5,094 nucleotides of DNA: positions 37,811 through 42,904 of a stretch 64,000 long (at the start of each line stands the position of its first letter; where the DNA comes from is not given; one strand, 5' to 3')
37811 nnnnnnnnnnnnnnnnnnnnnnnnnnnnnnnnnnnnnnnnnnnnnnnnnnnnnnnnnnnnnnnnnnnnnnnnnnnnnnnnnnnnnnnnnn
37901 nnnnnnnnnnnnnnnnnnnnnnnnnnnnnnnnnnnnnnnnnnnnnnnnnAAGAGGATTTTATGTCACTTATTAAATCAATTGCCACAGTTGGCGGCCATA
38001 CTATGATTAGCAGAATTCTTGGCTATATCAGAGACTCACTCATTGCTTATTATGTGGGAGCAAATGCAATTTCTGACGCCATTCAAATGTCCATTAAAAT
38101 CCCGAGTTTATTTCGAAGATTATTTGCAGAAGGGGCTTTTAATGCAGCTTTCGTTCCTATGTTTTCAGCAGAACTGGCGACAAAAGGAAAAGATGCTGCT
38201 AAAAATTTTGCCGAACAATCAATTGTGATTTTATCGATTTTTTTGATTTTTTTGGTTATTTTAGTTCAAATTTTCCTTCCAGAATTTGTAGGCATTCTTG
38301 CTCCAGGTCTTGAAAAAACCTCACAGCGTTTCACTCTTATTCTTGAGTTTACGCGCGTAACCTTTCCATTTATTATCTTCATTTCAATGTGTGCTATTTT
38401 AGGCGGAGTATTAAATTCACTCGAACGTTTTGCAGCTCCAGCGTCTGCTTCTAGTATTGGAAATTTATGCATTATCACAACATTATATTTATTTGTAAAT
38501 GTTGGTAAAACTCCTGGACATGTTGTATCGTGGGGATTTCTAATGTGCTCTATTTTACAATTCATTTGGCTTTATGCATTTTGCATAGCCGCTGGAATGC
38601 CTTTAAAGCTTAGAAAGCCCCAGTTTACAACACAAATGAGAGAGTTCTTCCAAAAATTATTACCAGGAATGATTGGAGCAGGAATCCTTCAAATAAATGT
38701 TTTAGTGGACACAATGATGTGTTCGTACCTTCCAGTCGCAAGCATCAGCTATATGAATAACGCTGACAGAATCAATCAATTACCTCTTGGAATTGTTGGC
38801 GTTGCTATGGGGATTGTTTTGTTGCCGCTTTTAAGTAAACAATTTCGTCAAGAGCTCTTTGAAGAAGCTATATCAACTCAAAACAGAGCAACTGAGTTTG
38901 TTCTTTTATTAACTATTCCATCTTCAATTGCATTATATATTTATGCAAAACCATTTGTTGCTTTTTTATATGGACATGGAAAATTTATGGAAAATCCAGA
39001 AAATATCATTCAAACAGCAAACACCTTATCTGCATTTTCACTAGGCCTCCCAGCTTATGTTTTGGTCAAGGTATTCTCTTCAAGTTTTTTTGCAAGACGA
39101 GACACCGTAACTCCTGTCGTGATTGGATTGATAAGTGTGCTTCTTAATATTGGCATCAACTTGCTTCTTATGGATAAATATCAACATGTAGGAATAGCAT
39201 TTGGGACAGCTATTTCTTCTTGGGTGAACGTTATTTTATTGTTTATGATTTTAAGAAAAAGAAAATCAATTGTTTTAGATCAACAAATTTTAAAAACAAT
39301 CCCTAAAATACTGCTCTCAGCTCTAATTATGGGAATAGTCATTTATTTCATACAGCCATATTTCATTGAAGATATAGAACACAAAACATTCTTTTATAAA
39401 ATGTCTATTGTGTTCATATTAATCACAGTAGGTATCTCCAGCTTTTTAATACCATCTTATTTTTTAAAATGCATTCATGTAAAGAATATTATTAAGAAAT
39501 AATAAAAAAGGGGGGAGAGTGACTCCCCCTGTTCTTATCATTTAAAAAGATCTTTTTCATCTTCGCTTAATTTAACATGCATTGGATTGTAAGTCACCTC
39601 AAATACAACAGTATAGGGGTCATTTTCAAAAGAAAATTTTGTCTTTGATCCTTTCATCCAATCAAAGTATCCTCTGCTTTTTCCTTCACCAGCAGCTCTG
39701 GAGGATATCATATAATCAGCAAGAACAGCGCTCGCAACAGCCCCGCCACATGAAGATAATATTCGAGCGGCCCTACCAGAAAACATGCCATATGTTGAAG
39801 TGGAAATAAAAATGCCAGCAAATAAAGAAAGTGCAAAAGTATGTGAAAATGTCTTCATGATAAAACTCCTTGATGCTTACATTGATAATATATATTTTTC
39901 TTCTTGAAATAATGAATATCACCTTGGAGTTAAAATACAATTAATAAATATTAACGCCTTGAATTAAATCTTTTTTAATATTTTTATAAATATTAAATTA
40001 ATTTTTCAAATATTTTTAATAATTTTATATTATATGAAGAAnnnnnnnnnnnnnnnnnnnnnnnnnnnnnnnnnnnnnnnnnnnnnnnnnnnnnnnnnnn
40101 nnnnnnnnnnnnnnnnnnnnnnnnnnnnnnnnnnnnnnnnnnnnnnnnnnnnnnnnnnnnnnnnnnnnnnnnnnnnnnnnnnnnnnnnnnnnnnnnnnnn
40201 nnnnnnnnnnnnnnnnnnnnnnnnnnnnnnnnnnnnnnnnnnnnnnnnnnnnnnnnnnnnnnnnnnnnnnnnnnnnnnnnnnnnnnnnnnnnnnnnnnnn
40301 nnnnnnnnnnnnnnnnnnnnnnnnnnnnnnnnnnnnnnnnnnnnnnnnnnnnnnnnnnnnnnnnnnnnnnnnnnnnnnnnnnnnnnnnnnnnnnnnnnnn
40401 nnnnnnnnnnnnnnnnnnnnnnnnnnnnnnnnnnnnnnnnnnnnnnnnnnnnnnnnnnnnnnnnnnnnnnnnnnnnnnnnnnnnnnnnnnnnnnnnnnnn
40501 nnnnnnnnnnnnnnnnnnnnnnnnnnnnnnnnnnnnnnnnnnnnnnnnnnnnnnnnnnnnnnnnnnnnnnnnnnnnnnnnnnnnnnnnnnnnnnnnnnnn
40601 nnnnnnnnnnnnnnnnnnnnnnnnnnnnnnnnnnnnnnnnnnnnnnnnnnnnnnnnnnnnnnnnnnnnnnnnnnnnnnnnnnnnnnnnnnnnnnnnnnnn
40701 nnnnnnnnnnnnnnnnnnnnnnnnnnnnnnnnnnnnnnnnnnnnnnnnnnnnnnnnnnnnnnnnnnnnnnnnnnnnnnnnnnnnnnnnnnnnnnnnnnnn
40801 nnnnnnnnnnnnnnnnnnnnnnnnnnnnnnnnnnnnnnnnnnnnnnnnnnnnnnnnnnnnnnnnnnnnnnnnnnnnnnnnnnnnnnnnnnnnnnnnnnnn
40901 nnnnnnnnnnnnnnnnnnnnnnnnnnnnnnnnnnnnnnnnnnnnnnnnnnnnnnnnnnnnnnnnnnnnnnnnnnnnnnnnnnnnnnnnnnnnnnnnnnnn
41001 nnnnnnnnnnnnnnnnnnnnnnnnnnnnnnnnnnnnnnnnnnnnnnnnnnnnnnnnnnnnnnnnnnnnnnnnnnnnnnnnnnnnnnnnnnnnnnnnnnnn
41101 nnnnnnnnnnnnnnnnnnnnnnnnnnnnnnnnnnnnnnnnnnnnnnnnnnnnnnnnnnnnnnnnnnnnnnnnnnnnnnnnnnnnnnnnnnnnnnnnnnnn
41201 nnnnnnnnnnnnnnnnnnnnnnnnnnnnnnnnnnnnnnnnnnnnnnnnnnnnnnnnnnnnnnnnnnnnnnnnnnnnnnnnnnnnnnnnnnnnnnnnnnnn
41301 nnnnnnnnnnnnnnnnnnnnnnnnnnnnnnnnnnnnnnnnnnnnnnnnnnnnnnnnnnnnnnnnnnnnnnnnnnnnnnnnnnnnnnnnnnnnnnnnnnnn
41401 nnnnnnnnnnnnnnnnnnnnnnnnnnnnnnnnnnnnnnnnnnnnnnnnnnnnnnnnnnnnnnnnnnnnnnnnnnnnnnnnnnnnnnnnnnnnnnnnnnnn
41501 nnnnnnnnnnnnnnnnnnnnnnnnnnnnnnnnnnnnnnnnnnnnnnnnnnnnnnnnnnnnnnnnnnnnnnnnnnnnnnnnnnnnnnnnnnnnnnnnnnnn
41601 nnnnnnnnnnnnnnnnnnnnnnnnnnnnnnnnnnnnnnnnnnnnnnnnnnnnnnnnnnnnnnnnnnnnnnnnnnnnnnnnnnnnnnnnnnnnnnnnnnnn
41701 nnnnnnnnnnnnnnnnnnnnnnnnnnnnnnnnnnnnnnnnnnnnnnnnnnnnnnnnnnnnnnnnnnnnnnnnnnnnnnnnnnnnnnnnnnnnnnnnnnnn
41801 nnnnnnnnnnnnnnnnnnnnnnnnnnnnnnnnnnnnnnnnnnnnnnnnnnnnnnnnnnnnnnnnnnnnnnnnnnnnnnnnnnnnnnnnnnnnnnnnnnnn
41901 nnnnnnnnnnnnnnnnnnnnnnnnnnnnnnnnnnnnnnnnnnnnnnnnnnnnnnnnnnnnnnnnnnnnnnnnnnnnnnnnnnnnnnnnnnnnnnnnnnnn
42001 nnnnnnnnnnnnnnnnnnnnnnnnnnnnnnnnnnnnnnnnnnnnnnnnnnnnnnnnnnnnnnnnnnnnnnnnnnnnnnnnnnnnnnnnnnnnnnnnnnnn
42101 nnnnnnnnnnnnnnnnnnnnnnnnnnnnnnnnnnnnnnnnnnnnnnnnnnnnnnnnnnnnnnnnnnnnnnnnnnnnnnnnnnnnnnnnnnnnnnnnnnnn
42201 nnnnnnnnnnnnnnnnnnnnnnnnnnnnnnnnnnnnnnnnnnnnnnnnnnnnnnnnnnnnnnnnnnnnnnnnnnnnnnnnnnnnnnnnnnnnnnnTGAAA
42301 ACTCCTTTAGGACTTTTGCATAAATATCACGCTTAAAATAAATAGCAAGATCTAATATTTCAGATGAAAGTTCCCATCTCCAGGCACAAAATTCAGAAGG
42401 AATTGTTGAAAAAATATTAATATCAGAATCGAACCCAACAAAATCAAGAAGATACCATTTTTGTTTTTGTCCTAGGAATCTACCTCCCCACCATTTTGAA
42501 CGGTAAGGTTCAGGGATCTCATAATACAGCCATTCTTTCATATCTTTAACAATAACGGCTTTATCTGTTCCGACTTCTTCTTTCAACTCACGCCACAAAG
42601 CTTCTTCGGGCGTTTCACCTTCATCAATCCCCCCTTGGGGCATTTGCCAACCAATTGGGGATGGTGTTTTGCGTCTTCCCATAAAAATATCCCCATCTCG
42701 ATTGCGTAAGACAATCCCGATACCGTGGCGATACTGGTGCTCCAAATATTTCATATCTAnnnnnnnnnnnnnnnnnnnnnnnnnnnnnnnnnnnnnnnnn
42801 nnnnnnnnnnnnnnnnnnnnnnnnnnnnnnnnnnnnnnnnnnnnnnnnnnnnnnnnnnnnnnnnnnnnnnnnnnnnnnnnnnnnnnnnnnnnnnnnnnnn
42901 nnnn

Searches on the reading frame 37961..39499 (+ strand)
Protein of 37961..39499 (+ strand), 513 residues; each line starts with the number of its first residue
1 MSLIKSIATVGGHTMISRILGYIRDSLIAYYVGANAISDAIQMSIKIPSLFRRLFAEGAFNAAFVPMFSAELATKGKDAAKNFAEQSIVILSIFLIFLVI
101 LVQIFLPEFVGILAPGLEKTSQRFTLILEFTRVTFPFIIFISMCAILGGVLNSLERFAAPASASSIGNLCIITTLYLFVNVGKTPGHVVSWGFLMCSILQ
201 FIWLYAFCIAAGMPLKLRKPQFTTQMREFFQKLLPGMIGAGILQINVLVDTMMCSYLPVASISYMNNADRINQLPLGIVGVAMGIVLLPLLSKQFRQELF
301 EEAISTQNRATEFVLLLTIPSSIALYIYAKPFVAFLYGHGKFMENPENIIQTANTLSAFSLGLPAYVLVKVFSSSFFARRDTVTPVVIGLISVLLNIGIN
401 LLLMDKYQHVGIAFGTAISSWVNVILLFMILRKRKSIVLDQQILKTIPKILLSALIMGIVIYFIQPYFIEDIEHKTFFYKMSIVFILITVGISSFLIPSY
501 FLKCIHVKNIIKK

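Call 67: list_cluster_members(proteins=[window:37961-39499:+, window:40045-41412:-, window:47494-49248:-, window:35373-37946:+, window:30967-32841:+, window:25714-27456:+, window:27495-29285:+, window:1317-3272:+, window:16890-18470:+, window:42296-42754:-])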
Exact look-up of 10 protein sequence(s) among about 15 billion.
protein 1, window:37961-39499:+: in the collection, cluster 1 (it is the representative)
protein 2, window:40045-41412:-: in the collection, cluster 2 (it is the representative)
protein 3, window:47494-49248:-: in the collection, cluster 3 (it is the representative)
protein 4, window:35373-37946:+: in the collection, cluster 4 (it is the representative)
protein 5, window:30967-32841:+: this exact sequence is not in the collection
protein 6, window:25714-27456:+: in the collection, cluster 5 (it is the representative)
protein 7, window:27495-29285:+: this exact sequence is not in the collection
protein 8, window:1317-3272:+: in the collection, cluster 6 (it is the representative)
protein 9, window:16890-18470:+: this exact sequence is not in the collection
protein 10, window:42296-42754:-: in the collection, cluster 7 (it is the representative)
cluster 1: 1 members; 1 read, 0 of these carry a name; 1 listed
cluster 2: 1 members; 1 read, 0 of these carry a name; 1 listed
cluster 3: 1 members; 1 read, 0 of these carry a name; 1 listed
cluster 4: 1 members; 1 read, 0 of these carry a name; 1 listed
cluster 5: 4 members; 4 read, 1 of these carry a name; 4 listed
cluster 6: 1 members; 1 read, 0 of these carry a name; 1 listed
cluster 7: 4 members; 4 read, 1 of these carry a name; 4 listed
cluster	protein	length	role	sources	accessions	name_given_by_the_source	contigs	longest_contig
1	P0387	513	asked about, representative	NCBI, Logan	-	-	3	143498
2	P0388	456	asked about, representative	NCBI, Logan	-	-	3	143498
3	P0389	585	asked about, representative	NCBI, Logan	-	-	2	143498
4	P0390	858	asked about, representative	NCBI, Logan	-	-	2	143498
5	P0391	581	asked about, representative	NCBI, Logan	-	-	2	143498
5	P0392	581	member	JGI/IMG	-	ATP-binding cassette subfamily F protein 3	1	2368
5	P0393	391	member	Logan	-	-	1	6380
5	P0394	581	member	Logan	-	-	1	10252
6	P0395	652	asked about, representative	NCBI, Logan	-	-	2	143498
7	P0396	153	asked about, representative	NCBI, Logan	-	-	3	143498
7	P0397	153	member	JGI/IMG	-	putative (di)nucleoside polyphosphate hydrolase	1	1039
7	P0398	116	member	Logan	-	-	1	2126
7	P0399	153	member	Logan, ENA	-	-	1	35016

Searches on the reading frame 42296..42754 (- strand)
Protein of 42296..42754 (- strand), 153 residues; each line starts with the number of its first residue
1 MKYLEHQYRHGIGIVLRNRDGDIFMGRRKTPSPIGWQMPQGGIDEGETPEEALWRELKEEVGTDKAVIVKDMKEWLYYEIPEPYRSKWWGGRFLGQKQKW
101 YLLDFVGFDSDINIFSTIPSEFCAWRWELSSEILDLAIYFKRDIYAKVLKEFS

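Call 76: search_protein_families(library=pfam, proteins=[window:42296-42754:-], max_evalue=0.01)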
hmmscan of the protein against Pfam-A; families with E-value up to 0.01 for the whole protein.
window:42296-42754:- (153 aa): 1 family
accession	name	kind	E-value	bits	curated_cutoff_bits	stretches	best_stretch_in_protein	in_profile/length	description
PF00293.34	NUDIX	-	2.2e-19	70.2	21.1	1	8-142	2-128/134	NUDIX domain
